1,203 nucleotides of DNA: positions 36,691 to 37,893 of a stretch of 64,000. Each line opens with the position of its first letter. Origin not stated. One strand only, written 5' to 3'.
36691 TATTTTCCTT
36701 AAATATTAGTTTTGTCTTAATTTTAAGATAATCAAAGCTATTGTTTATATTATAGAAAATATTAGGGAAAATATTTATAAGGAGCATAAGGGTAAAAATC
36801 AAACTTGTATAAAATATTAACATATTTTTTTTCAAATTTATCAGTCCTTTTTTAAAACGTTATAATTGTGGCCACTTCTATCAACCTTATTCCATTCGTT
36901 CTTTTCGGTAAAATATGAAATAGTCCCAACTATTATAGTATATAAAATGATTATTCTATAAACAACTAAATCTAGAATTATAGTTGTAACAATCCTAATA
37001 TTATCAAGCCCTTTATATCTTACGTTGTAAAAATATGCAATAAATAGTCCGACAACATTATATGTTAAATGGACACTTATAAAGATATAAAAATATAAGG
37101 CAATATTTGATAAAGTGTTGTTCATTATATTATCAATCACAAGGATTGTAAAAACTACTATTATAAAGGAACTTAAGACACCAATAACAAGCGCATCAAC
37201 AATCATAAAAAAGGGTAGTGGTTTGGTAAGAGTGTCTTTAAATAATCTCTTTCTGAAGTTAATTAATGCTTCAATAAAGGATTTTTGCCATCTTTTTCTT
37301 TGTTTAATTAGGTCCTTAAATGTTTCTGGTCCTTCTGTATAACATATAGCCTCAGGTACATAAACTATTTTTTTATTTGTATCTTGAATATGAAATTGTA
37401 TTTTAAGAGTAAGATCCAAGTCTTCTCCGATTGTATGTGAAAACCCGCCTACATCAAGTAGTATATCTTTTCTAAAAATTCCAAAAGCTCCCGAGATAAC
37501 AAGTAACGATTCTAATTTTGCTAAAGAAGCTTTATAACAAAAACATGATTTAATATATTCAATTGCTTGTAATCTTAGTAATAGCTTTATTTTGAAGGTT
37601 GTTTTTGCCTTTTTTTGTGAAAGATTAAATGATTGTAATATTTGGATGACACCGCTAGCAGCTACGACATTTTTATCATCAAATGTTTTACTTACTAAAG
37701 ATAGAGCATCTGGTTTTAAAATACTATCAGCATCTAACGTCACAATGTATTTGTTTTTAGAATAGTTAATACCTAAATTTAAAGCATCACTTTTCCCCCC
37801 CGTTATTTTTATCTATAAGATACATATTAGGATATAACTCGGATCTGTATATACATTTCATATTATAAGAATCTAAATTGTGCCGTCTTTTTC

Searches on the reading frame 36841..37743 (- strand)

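Call 68: search_protein_families(library=pfam, proteins=[window:36841-37743:-], max_evalue=0.001)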
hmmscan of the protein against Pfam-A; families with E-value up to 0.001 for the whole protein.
window:36841-37743:- (300 aa): 4 families
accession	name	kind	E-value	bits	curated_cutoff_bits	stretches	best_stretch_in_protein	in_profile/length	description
PF13632.12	Glyco_trans_2_3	-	7.4e-19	68.8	27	1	1-201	3-188/198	Glycosyl transferase family group 2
PF13641.12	Glyco_tranf_2_3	-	6e-13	49.8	27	1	3-154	93-229/230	Glycosyltransferase like family 2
PF03142.21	Chitin_synth_2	-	1.9e-07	30.5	27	1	122-217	340-436/527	Chitin synthase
PF13506.12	Glyco_transf_21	-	0.00016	21.7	21.7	1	2-154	36-174/174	Glycosyl transferase family 21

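Call 69: search_protein_families(library=padloc, proteins=[window:36841-37743:-], max_evalue=0.001)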
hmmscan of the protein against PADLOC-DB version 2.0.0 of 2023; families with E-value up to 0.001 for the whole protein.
window:36841-37743:- (300 aa): 0 families
